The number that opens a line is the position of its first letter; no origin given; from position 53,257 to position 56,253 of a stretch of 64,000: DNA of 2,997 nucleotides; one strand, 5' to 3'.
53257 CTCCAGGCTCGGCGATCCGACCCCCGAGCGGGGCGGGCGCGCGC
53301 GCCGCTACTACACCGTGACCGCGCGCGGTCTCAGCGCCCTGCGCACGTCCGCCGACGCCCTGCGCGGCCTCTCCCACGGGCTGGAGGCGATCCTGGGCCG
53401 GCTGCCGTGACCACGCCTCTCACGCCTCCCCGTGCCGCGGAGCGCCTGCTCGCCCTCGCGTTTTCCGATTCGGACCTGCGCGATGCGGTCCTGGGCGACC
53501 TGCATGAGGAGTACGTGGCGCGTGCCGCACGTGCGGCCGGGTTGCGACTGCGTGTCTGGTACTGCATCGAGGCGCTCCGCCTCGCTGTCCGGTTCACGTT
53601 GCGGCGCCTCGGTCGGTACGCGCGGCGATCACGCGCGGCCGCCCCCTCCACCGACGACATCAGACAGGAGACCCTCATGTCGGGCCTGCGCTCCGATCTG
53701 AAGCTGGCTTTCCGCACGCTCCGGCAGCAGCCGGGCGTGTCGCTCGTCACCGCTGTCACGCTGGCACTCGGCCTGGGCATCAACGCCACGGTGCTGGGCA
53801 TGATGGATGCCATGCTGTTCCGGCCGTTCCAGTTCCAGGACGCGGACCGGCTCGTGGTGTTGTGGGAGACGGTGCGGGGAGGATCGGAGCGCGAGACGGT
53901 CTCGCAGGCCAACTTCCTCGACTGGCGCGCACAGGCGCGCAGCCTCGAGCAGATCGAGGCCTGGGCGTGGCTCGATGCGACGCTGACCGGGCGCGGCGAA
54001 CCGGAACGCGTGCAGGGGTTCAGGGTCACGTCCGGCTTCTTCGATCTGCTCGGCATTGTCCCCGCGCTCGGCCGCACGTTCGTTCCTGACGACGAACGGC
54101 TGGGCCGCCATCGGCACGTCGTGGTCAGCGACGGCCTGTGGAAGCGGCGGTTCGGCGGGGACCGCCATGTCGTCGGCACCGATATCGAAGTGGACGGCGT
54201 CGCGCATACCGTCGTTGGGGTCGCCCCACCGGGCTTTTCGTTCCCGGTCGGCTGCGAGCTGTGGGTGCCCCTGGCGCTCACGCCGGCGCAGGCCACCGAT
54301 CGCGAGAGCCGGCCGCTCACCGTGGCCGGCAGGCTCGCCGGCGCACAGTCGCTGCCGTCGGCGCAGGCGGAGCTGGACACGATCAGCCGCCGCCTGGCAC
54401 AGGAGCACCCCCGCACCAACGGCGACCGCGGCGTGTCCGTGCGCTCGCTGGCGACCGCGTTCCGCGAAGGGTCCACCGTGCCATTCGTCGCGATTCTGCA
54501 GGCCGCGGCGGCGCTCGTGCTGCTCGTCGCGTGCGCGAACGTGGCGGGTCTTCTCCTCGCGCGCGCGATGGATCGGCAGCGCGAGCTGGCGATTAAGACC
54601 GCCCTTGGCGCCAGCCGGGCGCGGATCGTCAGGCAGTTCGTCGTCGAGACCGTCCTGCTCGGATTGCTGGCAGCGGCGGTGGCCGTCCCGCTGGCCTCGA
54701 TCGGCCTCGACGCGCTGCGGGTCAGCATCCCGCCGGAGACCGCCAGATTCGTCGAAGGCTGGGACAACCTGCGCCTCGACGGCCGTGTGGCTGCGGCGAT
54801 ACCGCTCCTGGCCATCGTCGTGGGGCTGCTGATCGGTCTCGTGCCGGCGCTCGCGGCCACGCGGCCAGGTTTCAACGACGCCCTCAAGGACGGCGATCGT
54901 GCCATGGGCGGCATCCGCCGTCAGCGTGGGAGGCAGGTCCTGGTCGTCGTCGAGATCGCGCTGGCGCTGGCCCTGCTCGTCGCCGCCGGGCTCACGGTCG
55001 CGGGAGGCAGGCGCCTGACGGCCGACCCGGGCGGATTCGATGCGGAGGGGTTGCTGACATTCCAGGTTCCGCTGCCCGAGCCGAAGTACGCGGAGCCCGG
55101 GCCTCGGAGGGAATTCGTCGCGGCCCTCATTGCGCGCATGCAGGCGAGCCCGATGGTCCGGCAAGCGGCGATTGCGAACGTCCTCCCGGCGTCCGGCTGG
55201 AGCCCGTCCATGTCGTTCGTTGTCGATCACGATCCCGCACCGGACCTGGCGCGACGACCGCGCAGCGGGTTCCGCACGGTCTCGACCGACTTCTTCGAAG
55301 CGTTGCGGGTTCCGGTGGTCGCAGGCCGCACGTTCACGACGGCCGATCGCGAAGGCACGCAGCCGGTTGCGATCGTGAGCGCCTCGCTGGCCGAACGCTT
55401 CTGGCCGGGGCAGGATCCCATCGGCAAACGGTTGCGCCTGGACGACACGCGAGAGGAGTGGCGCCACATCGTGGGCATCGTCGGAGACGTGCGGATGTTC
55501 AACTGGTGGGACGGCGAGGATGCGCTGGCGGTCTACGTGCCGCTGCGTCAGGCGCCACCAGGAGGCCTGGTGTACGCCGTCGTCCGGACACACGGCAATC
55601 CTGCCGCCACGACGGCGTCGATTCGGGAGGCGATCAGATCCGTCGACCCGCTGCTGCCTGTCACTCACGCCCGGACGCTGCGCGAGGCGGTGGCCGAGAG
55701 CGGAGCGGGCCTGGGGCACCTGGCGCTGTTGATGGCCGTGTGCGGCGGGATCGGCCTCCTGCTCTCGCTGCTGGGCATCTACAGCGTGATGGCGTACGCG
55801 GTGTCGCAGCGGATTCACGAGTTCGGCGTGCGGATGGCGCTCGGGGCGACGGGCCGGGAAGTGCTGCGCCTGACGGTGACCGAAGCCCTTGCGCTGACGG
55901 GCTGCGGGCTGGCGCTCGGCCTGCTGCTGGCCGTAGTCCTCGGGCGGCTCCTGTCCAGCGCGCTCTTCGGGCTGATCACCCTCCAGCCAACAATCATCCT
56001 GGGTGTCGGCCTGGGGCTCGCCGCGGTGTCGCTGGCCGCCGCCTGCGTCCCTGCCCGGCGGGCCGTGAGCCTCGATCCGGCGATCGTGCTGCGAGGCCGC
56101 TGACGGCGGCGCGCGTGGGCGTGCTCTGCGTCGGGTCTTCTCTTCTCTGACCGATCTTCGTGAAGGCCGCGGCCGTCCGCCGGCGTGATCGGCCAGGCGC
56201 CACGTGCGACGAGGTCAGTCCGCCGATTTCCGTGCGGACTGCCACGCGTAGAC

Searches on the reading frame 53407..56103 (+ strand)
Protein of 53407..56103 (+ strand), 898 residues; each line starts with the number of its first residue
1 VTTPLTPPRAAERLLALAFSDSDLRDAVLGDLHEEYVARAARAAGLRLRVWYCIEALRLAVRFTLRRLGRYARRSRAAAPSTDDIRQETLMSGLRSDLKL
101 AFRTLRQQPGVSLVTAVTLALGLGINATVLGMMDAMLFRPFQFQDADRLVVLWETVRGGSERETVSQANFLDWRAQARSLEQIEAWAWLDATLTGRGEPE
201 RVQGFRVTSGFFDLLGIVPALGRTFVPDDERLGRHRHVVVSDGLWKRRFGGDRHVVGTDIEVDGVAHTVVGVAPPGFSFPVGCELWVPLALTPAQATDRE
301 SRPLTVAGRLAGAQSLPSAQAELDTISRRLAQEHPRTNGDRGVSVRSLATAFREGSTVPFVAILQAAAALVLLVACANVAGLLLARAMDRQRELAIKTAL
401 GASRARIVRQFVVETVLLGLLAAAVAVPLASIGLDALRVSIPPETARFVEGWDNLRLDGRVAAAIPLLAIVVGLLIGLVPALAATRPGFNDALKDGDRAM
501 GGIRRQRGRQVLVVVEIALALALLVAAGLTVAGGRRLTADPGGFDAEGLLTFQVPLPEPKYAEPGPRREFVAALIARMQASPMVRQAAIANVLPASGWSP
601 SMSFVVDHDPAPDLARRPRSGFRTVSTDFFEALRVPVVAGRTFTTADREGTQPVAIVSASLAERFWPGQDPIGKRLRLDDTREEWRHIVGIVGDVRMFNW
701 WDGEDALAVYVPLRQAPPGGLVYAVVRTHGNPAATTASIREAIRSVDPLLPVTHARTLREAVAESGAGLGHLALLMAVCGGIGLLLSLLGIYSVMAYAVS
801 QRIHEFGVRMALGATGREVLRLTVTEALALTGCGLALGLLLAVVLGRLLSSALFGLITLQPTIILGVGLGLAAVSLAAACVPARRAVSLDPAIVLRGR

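Call 73: search_protein_families(library=pfam, proteins=[window:53407-56103:+], max_evalue=0.0001)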
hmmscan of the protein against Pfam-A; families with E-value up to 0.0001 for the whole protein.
window:53407-56103:+ (898 aa): 2 families
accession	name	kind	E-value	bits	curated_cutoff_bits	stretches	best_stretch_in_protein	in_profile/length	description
PF12704.14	MacB_PCD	-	7.2e-37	128.1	27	2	112-325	1-206/207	MacB-like periplasmic core domain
PF02687.27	FtsX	-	3.5e-24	85.6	25.5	2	780-891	4-120/120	FtsX-like permease C-terminal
